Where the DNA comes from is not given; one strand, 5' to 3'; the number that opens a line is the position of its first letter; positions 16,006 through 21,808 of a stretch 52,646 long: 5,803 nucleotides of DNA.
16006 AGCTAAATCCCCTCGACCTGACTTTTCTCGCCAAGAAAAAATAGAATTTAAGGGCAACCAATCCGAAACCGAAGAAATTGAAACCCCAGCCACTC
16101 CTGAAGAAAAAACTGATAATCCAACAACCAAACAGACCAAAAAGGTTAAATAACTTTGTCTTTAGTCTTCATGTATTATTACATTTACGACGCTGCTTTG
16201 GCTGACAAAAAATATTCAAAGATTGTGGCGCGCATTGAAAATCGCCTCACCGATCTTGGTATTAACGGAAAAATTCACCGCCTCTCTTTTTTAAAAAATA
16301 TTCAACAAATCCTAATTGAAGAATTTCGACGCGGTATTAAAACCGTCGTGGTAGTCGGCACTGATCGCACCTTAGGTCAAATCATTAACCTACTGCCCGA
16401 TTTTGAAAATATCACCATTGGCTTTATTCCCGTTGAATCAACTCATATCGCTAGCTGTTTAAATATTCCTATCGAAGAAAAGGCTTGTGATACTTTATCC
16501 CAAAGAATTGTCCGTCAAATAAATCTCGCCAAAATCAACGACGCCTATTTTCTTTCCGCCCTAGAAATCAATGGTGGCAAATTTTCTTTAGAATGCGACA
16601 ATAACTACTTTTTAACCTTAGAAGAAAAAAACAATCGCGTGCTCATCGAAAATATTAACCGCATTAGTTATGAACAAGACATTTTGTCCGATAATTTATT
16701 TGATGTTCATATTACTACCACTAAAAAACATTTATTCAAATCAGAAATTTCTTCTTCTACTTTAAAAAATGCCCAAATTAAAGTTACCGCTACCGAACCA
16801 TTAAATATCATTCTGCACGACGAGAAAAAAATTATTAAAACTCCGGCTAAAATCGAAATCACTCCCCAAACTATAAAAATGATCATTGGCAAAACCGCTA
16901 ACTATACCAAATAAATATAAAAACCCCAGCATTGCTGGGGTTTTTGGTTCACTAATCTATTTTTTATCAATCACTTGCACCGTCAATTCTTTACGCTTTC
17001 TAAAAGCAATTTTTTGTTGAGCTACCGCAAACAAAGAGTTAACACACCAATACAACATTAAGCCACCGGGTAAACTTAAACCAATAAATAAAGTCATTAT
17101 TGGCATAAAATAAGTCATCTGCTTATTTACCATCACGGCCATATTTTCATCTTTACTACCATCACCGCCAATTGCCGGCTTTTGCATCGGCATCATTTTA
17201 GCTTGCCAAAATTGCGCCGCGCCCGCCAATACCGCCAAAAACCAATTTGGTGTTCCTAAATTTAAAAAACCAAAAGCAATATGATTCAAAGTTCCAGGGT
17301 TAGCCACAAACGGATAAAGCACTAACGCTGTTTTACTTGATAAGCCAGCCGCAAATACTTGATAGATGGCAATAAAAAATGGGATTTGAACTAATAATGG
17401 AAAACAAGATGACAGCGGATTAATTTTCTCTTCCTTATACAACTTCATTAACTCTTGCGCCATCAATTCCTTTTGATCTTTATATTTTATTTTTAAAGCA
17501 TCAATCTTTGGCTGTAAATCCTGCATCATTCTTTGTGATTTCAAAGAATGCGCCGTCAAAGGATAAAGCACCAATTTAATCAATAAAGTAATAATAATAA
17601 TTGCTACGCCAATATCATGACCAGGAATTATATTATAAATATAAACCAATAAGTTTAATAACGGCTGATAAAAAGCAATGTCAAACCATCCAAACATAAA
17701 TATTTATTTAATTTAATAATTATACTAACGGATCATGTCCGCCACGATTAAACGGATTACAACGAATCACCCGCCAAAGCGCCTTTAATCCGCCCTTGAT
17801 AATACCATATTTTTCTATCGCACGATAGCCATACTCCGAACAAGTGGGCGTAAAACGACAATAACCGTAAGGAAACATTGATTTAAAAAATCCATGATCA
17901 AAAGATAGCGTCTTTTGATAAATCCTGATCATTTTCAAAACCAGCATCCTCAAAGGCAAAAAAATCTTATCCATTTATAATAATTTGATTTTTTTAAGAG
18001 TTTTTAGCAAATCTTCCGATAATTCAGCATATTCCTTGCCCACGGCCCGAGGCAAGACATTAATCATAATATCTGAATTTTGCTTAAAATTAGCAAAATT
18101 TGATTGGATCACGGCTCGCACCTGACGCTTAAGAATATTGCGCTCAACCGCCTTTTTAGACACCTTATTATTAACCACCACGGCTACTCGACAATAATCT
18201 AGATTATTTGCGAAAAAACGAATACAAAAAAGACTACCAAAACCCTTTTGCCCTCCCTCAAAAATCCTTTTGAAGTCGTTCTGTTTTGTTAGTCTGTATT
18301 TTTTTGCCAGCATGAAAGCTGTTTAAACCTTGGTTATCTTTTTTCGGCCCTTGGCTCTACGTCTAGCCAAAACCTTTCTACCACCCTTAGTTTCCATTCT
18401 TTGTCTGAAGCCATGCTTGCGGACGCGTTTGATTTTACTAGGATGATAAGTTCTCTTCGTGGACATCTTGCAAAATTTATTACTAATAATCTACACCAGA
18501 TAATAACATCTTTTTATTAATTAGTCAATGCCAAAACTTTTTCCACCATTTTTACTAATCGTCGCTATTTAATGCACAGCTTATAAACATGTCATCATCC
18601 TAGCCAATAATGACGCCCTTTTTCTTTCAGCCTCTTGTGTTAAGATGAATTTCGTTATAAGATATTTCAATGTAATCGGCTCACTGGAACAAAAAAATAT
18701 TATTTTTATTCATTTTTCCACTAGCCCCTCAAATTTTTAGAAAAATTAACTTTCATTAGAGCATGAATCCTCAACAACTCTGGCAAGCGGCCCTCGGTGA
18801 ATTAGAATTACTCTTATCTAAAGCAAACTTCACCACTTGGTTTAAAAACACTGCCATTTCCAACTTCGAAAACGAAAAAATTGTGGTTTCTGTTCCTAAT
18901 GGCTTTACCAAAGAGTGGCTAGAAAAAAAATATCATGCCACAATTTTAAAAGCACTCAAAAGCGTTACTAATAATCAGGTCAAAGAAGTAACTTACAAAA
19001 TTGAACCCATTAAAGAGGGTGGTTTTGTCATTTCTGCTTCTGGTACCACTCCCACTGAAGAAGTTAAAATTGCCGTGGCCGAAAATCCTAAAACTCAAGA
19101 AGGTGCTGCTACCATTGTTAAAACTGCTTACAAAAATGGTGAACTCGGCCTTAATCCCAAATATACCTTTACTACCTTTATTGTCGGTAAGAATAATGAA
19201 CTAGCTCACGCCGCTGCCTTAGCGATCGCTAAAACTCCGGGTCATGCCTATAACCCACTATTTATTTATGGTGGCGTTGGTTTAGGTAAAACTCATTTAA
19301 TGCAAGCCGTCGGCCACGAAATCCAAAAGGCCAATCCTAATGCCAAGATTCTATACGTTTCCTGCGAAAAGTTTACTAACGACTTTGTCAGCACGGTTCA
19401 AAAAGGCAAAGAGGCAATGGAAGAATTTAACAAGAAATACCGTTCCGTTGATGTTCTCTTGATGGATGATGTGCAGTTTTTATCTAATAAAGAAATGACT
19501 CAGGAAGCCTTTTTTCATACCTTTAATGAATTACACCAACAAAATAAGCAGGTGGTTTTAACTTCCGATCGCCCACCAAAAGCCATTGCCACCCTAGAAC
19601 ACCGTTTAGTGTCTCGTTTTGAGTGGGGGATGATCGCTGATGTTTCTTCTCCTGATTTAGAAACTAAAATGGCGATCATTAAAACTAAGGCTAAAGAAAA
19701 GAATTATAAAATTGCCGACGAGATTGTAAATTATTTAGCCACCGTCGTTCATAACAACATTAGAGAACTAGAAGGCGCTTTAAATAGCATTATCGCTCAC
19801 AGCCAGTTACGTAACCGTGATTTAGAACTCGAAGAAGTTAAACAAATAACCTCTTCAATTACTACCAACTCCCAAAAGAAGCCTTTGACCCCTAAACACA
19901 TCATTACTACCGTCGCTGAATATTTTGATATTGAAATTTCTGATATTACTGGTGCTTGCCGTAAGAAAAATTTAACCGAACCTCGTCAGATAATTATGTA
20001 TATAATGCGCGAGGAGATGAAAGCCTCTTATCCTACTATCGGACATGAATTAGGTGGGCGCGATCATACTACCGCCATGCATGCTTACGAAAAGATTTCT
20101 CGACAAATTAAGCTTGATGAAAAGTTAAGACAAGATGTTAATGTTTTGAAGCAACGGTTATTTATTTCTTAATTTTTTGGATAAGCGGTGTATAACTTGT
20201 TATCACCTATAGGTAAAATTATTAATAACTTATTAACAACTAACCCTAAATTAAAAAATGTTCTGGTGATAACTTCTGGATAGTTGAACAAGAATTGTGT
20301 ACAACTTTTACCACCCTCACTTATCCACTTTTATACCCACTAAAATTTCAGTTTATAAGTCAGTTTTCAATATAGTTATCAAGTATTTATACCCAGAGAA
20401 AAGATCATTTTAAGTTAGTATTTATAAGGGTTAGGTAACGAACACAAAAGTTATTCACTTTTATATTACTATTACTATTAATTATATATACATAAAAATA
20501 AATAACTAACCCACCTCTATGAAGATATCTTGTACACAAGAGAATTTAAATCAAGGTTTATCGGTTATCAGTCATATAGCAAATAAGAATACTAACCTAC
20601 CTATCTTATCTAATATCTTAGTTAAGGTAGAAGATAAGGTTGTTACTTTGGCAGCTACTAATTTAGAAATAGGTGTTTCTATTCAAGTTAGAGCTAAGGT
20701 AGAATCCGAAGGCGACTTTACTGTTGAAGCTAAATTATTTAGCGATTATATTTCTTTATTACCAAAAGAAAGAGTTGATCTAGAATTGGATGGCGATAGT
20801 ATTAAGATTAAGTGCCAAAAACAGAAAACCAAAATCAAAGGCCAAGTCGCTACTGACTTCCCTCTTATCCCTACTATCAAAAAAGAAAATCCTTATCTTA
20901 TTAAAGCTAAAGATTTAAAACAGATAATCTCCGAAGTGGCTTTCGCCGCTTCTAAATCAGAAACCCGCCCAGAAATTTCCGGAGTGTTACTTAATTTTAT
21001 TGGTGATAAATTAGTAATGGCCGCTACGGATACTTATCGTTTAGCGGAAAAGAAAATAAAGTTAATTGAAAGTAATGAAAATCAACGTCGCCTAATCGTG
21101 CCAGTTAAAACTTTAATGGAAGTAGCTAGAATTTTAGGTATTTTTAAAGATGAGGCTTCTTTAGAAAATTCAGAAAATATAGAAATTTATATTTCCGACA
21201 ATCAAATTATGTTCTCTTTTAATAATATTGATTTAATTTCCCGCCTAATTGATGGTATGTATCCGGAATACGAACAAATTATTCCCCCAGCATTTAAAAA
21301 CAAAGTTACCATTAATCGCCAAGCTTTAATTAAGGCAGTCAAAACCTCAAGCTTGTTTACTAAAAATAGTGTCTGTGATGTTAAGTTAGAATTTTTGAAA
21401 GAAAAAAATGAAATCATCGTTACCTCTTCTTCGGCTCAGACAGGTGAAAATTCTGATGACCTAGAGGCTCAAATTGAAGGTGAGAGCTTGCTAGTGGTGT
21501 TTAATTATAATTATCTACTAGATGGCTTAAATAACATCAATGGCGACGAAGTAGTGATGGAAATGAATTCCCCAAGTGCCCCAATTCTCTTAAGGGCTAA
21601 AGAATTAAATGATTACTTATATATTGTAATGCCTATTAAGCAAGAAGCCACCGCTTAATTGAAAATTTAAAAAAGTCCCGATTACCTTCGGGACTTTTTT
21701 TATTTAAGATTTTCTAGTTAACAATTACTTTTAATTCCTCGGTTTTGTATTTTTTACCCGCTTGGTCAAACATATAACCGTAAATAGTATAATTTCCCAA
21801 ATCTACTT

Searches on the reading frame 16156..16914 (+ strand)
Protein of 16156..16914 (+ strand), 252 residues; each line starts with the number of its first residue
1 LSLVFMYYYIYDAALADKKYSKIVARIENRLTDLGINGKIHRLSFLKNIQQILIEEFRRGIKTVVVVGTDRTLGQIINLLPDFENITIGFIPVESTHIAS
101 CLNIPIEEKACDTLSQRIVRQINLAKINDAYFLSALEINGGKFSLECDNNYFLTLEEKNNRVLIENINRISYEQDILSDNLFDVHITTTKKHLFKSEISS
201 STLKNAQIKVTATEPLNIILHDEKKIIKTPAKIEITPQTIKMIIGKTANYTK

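Call 42: search_protein_families(library=pfam, max_evalue=0.001, proteins=[window:16156-16914:+])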
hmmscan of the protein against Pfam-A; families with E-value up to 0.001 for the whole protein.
window:16156-16914:+ (252 aa): 1 family
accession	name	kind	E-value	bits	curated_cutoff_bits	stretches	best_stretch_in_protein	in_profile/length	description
PF00781.29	DAGK_cat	-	1.3e-05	25.2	23.6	1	17-127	12-125/125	Diacylglycerol kinase catalytic domain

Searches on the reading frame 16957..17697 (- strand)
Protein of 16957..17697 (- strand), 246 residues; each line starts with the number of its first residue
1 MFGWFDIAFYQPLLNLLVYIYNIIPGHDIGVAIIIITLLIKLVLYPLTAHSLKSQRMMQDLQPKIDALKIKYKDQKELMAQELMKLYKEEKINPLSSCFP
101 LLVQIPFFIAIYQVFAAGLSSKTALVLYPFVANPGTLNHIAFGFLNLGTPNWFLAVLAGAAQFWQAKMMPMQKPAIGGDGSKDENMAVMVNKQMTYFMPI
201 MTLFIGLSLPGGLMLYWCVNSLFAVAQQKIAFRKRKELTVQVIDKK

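Call 42: search_protein_families(library=pfam, max_evalue=0.001, proteins=[window:16957-17697:-])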
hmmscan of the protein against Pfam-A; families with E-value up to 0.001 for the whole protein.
window:16957-17697:- (246 aa): 1 family
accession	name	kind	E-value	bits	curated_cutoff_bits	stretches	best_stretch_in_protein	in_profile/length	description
PF02096.25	60KD_IMP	-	7.9e-53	179.2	35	1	30-230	2-160/163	60Kd inner membrane protein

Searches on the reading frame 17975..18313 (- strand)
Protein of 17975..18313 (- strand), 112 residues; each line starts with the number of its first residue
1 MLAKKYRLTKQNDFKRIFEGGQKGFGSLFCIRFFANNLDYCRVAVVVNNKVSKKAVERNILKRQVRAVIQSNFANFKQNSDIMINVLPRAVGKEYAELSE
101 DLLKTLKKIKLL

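Call 42: search_protein_families(library=pfam, max_evalue=0.001, proteins=[window:17975-18313:-])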
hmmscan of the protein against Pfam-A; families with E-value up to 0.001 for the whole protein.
window:17975-18313:- (112 aa): 1 family
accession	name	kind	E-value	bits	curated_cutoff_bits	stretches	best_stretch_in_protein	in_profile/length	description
PF00825.24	Ribonuclease_P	-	3.6e-23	82.1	22.3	1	2-109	1-108/109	Ribonuclease P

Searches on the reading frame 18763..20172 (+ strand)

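Call 8: search_protein_families(library=pfam, max_evalue=0.01, proteins=[window:18763-20172:+])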
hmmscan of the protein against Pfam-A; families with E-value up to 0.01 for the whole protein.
window:18763-20172:+ (469 aa): 11 families
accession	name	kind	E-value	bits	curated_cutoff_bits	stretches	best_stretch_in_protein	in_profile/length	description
PF00308.24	Bac_DnaA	-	1.3e-71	240.5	23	1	130-292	1-161/162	Bacterial DnaA ATPAse domain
PF08299.17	Bac_DnaA_C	-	7.1e-27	93.7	31.5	1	378-445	2-69/69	Bacterial dnaA protein helix-turn-helix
PF11638.13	DnaA_N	-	2.7e-15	56.3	24.6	1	4-66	1-64/65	DnaA N-terminal domain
PF00004.35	AAA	-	2e-08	35.2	21.2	1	167-286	2-127/131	ATPase family associated with various cellular activities (AAA)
PF01695.23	IstB_IS21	-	1.5e-07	31.6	24.1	1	166-271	95-195/238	IstB-like ATP binding protein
PF13173.12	AAA_14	-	5.2e-06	26.9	27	1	164-268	3-97/129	AAA domain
PF13401.12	AAA_22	-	4e-05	24.4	27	1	165-249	7-104/130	AAA domain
PF01637.24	ATPase_2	-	6.1e-05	23.4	33.2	1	162-283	19-132/225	ATPase domain predominantly from Archaea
PF03969.22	AFG1_ATPase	-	0.0014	18.1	27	1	159-275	57-171/361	AFG1-like ATPase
PF13191.12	AAA_16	-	0.0039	18.1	32.6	0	141-204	3-63/167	AAA ATPase domain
PF00910.28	RNA_helicase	-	0.0045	17.9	21.5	0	167-263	2-80/105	RNA helicase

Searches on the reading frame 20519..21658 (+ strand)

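Call 42: search_protein_families(library=pfam, max_evalue=0.001, proteins=[window:20519-21658:+])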
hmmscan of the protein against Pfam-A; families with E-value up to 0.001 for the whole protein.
window:20519-21658:+ (379 aa): 3 families
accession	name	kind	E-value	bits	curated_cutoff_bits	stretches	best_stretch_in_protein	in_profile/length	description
PF02767.21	DNA_pol3_beta_2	-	1.7e-31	109.4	27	1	128-250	2-116/116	DNA polymerase III beta subunit, central domain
PF00712.24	DNA_pol3_beta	-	1.5e-25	90.1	24.4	2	1-118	1-120/120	DNA polymerase III beta subunit, N-terminal domain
PF02768.20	DNA_pol3_beta_3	-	2.2e-21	76.4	27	1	253-373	2-120/121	DNA polymerase III beta subunit, C-terminal domain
